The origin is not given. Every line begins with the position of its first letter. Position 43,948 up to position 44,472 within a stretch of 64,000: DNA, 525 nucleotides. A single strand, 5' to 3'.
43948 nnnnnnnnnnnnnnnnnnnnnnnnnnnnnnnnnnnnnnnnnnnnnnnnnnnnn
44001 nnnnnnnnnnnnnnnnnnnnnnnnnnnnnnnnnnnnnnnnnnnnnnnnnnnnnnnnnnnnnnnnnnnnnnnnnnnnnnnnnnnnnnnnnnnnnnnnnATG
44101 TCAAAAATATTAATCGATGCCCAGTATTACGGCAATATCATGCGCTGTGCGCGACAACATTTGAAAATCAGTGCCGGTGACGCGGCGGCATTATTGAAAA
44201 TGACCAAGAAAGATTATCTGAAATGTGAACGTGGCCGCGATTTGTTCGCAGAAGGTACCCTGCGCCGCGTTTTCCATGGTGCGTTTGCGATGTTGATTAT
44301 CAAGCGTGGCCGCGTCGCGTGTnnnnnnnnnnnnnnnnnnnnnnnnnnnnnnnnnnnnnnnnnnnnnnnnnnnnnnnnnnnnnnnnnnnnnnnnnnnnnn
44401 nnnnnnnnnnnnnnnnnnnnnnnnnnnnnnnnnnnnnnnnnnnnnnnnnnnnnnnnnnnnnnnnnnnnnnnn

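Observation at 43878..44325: XRE-like regulator preceded by a leader of the same family that controls the cysteine-rich genes, flanked on both sides by palindromic repeats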

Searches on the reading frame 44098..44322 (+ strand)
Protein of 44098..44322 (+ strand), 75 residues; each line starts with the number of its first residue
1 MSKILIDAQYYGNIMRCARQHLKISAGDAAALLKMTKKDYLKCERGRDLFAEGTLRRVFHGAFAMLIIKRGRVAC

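Call 13: search_protein_families(library=pfam, proteins=[window:44098-44322:+], max_evalue=10)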
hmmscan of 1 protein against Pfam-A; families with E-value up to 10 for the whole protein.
window:44098-44322:+ (75 aa): 1 family
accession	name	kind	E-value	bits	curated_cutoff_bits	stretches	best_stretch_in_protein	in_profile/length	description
PF13560.12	HTH_31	-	0.0053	17.5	27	1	16-57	7-49/64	Helix-turn-helix domain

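Call 14: search_protein_families(library=ncbifam, proteins=[window:44098-44322:+], max_evalue=10)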
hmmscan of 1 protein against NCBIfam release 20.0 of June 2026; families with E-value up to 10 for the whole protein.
window:44098-44322:+ (75 aa): 0 families

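Call 15: find_homologous_proteins(query=window:44098-44322:+, max_evalue=0.01)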
Query window:44098-44322:+ (75 aa): 26 proteins with E <= 0.01 among 26 candidates.
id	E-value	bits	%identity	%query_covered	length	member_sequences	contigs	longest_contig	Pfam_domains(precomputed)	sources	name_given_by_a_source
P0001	5.8e-42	158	99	100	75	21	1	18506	-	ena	-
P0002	9.0e-39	148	93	100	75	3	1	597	-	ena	-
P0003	2.3e-37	144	92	96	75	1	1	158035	-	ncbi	-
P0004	5.3e-34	133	81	100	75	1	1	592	-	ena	-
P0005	7.2e-33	129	83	96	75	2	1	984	-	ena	-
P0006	1.6e-32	128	82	96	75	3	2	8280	-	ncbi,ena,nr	ncbi:MAG: hypothetical protein K2L95_02815 [Alphaproteobacteria bacterium]|nr:hypothetical protein [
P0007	3.2e-32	127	82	96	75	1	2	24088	-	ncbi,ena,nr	ncbi:MAG: hypothetical protein K2L95_01115 [Alphaproteobacteria bacterium]|nr:hypothetical protein [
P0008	3.4e-32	127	82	96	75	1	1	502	-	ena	-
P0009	8.2e-32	126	81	96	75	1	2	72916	PF13560.13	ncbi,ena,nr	ncbi:MAG: hypothetical protein K2L95_04675 [Alphaproteobacteria bacterium]|nr:hypothetical protein [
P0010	1.0e-31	126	80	100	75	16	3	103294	-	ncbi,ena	-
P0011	1.1e-31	126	81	96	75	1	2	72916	-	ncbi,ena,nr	ncbi:MAG: hypothetical protein K2L95_04650 [Alphaproteobacteria bacterium]|nr:hypothetical protein [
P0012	1.1e-31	126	79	96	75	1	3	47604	-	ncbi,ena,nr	ncbi:MAG: hypothetical protein K2L95_03700 [Alphaproteobacteria bacterium]|nr:hypothetical protein [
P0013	1.2e-31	125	79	96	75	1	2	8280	PF13560.13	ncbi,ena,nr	ncbi:MAG: hypothetical protein K2L95_02865 [Alphaproteobacteria bacterium]|nr:hypothetical protein [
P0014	2.4e-31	124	82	96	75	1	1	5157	-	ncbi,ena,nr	ncbi:MAG: hypothetical protein K2L94_02665 [Alphaproteobacteria bacterium]|nr:hypothetical protein [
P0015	3.2e-31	124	79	96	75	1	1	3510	-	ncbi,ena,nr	ncbi:MAG: CRISPR-associated endonuclease Cas1 [Alphaproteobacteria bacterium]|nr:CRISPR-associated e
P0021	3.1e-25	105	71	96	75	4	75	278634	PF13560.13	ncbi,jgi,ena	-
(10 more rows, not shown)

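Call 17: find_encoding_contigs(protein=P0009, flank=10000, max_places=4)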
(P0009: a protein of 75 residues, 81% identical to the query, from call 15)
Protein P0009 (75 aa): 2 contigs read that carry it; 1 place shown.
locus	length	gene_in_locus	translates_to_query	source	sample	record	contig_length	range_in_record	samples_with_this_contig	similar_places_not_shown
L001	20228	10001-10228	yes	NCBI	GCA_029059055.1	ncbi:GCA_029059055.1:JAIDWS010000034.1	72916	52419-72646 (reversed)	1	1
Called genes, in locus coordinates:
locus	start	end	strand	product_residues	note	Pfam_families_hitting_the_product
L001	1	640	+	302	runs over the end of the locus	PF01435:Peptidase_M48 (weak), PF23914:TPR_CcmH_CycH (weak), PF07719:TPR_2 (faint), PF13428:TPR_14 (faint)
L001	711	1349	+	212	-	PF13505:OMP_b-brl, PF02462:Opacity (weak)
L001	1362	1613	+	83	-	PF12674:Zn_ribbon_2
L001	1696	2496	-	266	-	-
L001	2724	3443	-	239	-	-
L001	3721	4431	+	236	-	-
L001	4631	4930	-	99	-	-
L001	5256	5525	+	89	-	-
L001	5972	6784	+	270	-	PF00106:adh_short, PF13561:adh_short_C2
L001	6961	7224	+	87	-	-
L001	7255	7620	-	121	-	-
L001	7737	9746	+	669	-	PF22745:Nlig-Ia, PF01653:DNA_ligase_aden, PF03120:OB_DNA_ligase, PF03119:DNA_ligase_ZBD, PF14520:HHH_5 (faint), PF12826:HHH_2, PF00533:BRCT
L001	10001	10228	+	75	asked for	PF13560:HTH_31 (weak)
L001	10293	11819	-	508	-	PF13541:ChlI, PF00493:MCM, PF01078:Mg_chelatase, PF00158:Sigma54_activat (faint), PF07728:AAA_5, PF13335:Mg_chelatase_C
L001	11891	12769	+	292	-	PF10502:Peptidase_S26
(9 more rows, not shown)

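Call 18: find_encoding_contigs(protein=P0003, flank=10000, max_places=4)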
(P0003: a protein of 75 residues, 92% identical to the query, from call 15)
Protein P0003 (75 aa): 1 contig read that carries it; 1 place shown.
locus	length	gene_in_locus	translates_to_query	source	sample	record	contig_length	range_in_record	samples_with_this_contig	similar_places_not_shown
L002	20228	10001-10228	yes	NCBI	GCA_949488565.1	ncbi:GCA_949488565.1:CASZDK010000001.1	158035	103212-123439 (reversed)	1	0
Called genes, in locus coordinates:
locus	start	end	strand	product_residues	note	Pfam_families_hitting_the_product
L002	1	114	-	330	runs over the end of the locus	PF05496:RuvB_N, PF00004:AAA, PF07728:AAA_5, PF13173:AAA_14 (weak), PF17864:AAA_lid_4, PF05491:WHD_RuvB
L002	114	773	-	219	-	PF02129:Peptidase_S15, PF00561:Abhydrolase_1, PF12697:Abhydrolase_6 (weak), PF12146:Hydrolase_4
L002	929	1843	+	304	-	-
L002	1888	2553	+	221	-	PF00072:Response_reg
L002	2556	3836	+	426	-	PF00512:HisKA (weak), PF02518:HATPase_c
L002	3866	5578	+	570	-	PF03485:Arg_tRNA_synt_N, PF00750:tRNA-synt_1d, PF05746:DALR_1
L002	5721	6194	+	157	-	PF00572:Ribosomal_L13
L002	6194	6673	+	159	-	PF00380:Ribosomal_S9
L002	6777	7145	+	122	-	-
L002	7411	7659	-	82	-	-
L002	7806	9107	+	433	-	PF05697:Trigger_N, PF00254:FKBP_C, PF05698:Trigger_C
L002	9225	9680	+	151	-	PF05433:Rick_17kDa_Anti (weak)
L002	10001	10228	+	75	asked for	-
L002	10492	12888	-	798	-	PF00133:tRNA-synt_1, PF01406:tRNA-synt_1e (faint), PF09334:tRNA-synt_1g, PF13603:tRNA-synt_1_2, PF00133:tRNA-synt_1, PF08264:Anticodon_1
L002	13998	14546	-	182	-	PF01741:MscL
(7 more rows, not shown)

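Call 19: find_encoding_contigs(protein=P0021, flank=6000, max_places=10)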
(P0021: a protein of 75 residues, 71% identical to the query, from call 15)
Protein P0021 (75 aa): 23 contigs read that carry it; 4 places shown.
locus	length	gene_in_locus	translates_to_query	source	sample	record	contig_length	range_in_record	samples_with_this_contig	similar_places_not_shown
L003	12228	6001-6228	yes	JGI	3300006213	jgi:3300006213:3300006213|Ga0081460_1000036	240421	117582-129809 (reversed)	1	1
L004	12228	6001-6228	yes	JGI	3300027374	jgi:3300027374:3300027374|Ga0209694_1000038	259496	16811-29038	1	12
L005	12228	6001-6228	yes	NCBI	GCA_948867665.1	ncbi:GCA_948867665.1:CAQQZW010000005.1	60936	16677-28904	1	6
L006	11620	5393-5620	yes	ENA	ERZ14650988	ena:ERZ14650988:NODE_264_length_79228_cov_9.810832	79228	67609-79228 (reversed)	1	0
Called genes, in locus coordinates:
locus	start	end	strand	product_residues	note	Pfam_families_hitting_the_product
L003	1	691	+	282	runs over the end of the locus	PF01795:Methyltransf_5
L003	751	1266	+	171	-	-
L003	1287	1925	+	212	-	-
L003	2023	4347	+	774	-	-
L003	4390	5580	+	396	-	-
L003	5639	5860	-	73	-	-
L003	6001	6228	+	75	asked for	PF13560:HTH_31 (weak)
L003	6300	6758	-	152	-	-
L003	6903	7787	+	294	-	PF01544:CorA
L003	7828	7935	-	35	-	-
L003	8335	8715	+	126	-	PF01648:ACPS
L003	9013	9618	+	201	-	-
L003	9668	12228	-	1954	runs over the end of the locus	PF09479:Flg_new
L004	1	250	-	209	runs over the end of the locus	-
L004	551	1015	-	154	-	-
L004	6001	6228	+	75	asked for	PF13560:HTH_31 (weak)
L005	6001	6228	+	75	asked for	PF13560:HTH_31 (weak)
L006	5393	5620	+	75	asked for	PF13560:HTH_31 (weak)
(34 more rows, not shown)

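Call 22: find_related_loci(query=A3, collection=genome_contigs, flank=5000)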
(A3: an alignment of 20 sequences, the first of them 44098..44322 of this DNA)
Query A3 (75 aa) in genome_contigs; peptide patterns used: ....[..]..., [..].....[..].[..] (x = any residue, [..] = any of these).
39 stretches matched a pattern; 16 encode a relative of the query (tblastn E <= 1e-3); 16 distinct loci.
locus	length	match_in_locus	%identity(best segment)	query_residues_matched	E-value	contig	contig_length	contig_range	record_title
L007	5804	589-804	82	1-72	6e-38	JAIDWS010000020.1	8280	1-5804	MAG: Alphaproteobacteria bacterium isolate SC0372_S2_6 SC0372_S2_6_contig_20, whole genome shotgun sequence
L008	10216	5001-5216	82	1-72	1e-37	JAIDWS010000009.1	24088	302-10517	MAG: Alphaproteobacteria bacterium isolate SC0372_S2_6 SC0372_S2_6_contig_9, whole genome shotgun sequence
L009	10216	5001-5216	81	1-72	3e-37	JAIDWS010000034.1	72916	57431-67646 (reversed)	MAG: Alphaproteobacteria bacterium isolate SC0372_S2_6 SC0372_S2_6_contig_34, whole genome shotgun sequence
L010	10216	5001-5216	82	1-72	4e-37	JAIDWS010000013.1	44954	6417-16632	MAG: Alphaproteobacteria bacterium isolate SC0372_S2_6 SC0372_S2_6_contig_13, whole genome shotgun sequence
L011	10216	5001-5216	79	1-72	4e-37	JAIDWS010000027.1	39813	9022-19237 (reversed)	MAG: Alphaproteobacteria bacterium isolate SC0372_S2_6 SC0372_S2_6_contig_27, whole genome shotgun sequence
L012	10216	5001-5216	78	1-72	3e-36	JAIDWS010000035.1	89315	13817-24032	MAG: Alphaproteobacteria bacterium isolate SC0372_S2_6 SC0372_S2_6_contig_35, whole genome shotgun sequence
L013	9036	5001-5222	74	1-74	3e-35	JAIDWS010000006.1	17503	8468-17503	MAG: Alphaproteobacteria bacterium isolate SC0372_S2_6 SC0372_S2_6_contig_6, whole genome shotgun sequence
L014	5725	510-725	72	1-72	4e-33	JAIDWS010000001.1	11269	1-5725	MAG: Alphaproteobacteria bacterium isolate SC0372_S2_6 SC0372_S2_6_contig_1, whole genome shotgun sequence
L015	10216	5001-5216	72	1-72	4e-33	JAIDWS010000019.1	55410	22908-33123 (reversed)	MAG: Alphaproteobacteria bacterium isolate SC0372_S2_6 SC0372_S2_6_contig_19, whole genome shotgun sequence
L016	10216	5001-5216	72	1-72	5e-33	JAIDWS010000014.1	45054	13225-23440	MAG: Alphaproteobacteria bacterium isolate SC0372_S2_6 SC0372_S2_6_contig_14, whole genome shotgun sequence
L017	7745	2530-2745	74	1-72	2e-33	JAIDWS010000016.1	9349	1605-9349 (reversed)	MAG: Alphaproteobacteria bacterium isolate SC0372_S2_6 SC0372_S2_6_contig_16, whole genome shotgun sequence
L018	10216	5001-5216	72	1-72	7e-33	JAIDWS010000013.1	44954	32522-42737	MAG: Alphaproteobacteria bacterium isolate SC0372_S2_6 SC0372_S2_6_contig_13, whole genome shotgun sequence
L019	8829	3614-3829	72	1-72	7e-33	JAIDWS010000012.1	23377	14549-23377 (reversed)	MAG: Alphaproteobacteria bacterium isolate SC0372_S2_6 SC0372_S2_6_contig_12, whole genome shotgun sequence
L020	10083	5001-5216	72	1-72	8e-33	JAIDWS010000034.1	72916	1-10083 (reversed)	MAG: Alphaproteobacteria bacterium isolate SC0372_S2_6 SC0372_S2_6_contig_34, whole genome shotgun sequence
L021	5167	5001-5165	82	1-55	9e-28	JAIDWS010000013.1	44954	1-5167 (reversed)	MAG: Alphaproteobacteria bacterium isolate SC0372_S2_6 SC0372_S2_6_contig_13, whole genome shotgun sequence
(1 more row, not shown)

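Call 39: find_related_loci(query=A3, collection=viral_contigs, flank=3000)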
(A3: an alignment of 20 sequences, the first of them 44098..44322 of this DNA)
Query A3 (75 aa) in viral_contigs; peptide patterns used: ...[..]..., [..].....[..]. (x = any residue, [..] = any of these).
45 stretches matched a pattern, but none encodes a relative of the query by tblastn (E <= 1e-3).

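Call 40: find_related_loci(query=A3, collection=metagenome_contigs, flank=2500)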
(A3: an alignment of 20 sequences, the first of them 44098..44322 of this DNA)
Query A3 (75 aa) in metagenome_contigs; peptide patterns used: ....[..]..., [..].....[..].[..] (x = any residue, [..] = any of these).
65 stretches matched a pattern; 22 encode a relative of the query (tblastn E <= 1e-3); 22 distinct loci.
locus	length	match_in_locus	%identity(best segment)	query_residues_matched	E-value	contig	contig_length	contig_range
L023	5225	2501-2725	100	1-75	2e-47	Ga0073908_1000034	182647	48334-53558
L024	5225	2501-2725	100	1-75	2e-47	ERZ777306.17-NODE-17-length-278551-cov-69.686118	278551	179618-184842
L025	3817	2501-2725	89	1-75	1e-42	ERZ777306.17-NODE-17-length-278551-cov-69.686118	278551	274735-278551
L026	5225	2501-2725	83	1-75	1e-39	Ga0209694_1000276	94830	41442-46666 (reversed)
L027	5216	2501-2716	82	1-72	6e-37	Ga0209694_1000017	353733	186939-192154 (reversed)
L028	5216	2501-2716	78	1-72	2e-36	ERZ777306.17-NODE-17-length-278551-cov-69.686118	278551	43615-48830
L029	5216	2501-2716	78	1-72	8e-36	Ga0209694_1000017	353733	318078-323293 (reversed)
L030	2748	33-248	78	1-72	8e-36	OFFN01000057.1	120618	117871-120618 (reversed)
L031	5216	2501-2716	76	1-72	2e-34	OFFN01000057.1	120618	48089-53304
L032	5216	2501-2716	76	1-72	2e-34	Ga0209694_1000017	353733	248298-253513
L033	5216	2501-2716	75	1-72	1e-32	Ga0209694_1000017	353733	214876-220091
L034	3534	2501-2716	75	1-72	1e-32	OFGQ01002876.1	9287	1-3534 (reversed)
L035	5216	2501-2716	75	1-72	1e-32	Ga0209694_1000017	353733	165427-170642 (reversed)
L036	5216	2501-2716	72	1-72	4e-32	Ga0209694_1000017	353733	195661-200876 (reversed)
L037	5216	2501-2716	71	1-72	2e-31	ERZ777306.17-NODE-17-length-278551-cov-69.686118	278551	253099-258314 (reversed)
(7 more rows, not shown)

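Call 52: search_solved_structures(query=A3, max_evalue=10, show_alignments=2)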
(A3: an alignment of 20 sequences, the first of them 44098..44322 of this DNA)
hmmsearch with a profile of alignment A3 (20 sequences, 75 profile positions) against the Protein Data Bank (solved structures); distinct sequences matched with E-value up to 10: 1.
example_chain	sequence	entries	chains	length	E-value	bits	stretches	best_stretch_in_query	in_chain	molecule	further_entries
2mez_A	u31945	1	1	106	0.082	16.5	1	3-47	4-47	Multiprotein Bridging Factor (MBP-like)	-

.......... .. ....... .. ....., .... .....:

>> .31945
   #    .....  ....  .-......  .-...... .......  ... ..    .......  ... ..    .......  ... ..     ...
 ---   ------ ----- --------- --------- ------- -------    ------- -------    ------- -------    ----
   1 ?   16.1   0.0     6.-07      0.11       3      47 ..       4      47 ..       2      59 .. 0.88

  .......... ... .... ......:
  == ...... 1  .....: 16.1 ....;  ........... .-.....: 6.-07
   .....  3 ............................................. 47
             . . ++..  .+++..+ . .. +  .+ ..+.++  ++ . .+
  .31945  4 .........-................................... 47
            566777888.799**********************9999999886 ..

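Call 53: search_protein_families(library=phrogs, proteins=[window:44098-44322:+], max_evalue=1)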
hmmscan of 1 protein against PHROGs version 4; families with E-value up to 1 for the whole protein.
window:44098-44322:+ (75 aa): 1 family
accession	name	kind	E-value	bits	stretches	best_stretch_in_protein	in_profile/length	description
phrog_955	-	DNA, RNA and nucleotide metabolism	3.6e-05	24.6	1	11-58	25-72/142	HTH DNA binding protein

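Call 54: search_protein_families(library=padloc, proteins=[window:44098-44322:+], max_evalue=1)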
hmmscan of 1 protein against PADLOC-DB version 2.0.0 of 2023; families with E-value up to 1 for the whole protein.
window:44098-44322:+ (75 aa): 0 families

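Call 56: predict_structure(alignment_id=A3)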
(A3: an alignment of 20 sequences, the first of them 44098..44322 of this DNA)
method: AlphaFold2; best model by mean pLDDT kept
length: 75 residues; sequences in the alignment: 20
mean_pLDDT: 65.6   pTM: 0.54
mean pLDDT of the five models: 65.6, 64.8, 64.7, 62.9, 49.9
residues with pLDDT >= 90: 0; 70-90: 35; 50-70: 27; < 50: 13
segments of 3 or more residues with pLDDT < 50: 1-5, 51-53, 71-75
pLDDT, mean of each block of 10 residues (from residue 1): 53 78 83 80 68 52 58 41
secondary structure, 60 per line:
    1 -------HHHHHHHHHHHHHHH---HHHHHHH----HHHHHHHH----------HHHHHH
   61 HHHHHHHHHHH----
elements in order: H8-22 H26-32 H37-44 H55-71

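Call 59: fold_search(model_id=the predicted structure, library=pdb)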
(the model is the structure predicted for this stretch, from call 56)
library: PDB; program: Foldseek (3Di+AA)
matches with E <= 10: 442; with E <= 0.001: 0
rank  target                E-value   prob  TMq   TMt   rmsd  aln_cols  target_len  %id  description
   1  4pu4_D                1.8e-02  1.00  0.56  0.54   6.7        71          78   18  Shewanella oneidensis MR-1 Toxin Antitoxin System HipA, HipB and its operator DNA complex (space group P21) (released 2014-08-06)
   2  4pu7_A                2.2e-02  1.00  0.56  0.59   4.1        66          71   20  Shewanella oneidensis Toxin Antitoxin System Antitoxin Protein HipB Resolution 1.85 (released 2014-08-06)
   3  4pu7_B                2.4e-02  1.00  0.56  0.65   4.1        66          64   20  Shewanella oneidensis Toxin Antitoxin System Antitoxin Protein HipB Resolution 1.85 (released 2014-08-06)
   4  8tac_A                3.2e-02  1.00  0.58  0.65   4.3        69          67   17  Designed DNA binding protein (released 2024-08-28)
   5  8tac_B                5.2e-02  1.00  0.58  0.65   4.2        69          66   17  Designed DNA binding protein (released 2024-08-28)
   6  3f51_B                5.2e-02  1.00  0.63  0.52   6.0        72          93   17  Crystal Structure of the clp gene regulator ClgR from Corynebacterium glutamicum (released 2008-11-18)
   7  3f52_A                5.2e-02  1.00  0.61  0.59   7.3        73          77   18  Crystal structure of the clp gene regulator ClgR from C. glutamicum (released 2008-11-18)
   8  3f51_A                5.9e-02  1.00  0.60  0.50   7.1        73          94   20  Crystal Structure of the clp gene regulator ClgR from Corynebacterium glutamicum (released 2008-11-18)
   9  3f52_E                6.5e-02  1.00  0.63  0.61   6.1        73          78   16  Crystal structure of the clp gene regulator ClgR from C. glutamicum (released 2008-11-18)
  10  4pu4_C                6.9e-02  1.00  0.56  0.62   6.8        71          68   18  Shewanella oneidensis MR-1 Toxin Antitoxin System HipA, HipB and its operator DNA complex (space group P21) (released 2014-08-06)
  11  2b5a_C                6.9e-02  1.00  0.58  0.58   5.9        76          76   16  C.BclI, Control Element of the BclI Restriction-Modification System (released 2006-01-03)
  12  1y9q                  7.3e-02  1.00  0.61  0.28   6.3        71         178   18  Crystal Structure of HTH_3 family Transcriptional Regulator from Vibrio cholerae (released 2005-01-04)
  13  2b5a_B                7.3e-02  1.00  0.58  0.58   5.0        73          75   16  C.BclI, Control Element of the BclI Restriction-Modification System (released 2006-01-03)
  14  2b5a_A                7.7e-02  1.00  0.58  0.57   5.0        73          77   16  C.BclI, Control Element of the BclI Restriction-Modification System (released 2006-01-03)
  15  3f51_C                8.2e-02  1.00  0.60  0.51   7.0        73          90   20  Crystal Structure of the clp gene regulator ClgR from Corynebacterium glutamicum (released 2008-11-18)
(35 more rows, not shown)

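Call 91: search_protein_representatives(alignment_id=A3)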
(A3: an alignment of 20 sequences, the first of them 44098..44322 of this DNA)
Query: 20 sequences, 75 profile positions. Proteins with E-value up to 0.001 (for the whole library): 42; up to 1e-10: 5; up to 1e-30: 1. The best 42 are listed.
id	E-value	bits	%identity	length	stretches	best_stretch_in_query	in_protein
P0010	1.8e-43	162.8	-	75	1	1-75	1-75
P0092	1.7e-25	105.3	-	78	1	1-71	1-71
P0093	5.9e-16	74.7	-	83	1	4-71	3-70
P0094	1.0e-12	64.3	-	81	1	3-74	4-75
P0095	2.2e-12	63.3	-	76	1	1-64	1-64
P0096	6.1e-10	55.4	-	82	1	3-66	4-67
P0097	1.7e-09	54.0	-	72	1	4-70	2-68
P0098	2.1e-09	53.7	-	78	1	1-65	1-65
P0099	1.6e-08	50.9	-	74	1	4-72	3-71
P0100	6.6e-08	48.9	-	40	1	1-31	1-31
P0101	3.7e-07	46.5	-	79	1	6-64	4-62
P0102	4.9e-07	46.1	-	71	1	4-65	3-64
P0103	7.9e-07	45.4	-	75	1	4-66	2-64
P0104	1.3e-06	44.7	-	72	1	1-72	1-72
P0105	1.3e-06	44.7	-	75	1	5-70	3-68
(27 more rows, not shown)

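Call 93: find_encoding_contigs(protein=P0092, flank=3000, max_places=3)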
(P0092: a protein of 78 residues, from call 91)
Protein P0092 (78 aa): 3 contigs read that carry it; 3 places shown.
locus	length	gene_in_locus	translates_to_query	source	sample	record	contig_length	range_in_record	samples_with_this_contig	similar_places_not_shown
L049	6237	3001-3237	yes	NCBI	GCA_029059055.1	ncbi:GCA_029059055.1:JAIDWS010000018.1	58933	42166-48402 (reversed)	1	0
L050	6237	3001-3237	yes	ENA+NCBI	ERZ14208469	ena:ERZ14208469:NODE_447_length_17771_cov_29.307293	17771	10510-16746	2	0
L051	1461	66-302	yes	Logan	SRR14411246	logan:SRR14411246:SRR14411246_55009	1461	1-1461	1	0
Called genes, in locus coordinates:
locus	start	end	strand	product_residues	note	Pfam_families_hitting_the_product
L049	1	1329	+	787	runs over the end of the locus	-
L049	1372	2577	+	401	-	-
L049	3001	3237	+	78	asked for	-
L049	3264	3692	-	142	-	PF01381:HTH_3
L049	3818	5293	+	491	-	PF01676:Metalloenzyme, PF06415:iPGM_N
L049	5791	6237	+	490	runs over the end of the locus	-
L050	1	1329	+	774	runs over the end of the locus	-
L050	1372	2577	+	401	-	-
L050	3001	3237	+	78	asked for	-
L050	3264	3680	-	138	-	PF01381:HTH_3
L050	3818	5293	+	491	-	PF01676:Metalloenzyme, PF06415:iPGM_N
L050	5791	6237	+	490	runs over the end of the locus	?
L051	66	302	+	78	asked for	-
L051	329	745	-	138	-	PF01381:HTH_3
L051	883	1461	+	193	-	?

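Call 94: find_encoding_contigs(protein=P0093, flank=2500, max_places=3)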
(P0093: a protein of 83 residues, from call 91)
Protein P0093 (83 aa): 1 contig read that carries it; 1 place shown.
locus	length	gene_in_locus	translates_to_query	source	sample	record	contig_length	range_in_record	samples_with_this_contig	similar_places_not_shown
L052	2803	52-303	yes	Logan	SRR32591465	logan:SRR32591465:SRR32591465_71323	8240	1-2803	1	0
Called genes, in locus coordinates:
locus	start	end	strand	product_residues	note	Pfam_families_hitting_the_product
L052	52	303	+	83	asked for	-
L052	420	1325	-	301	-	PF03330:DPBB_1, PF05036:SPOR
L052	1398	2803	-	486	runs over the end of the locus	PF03023:MurJ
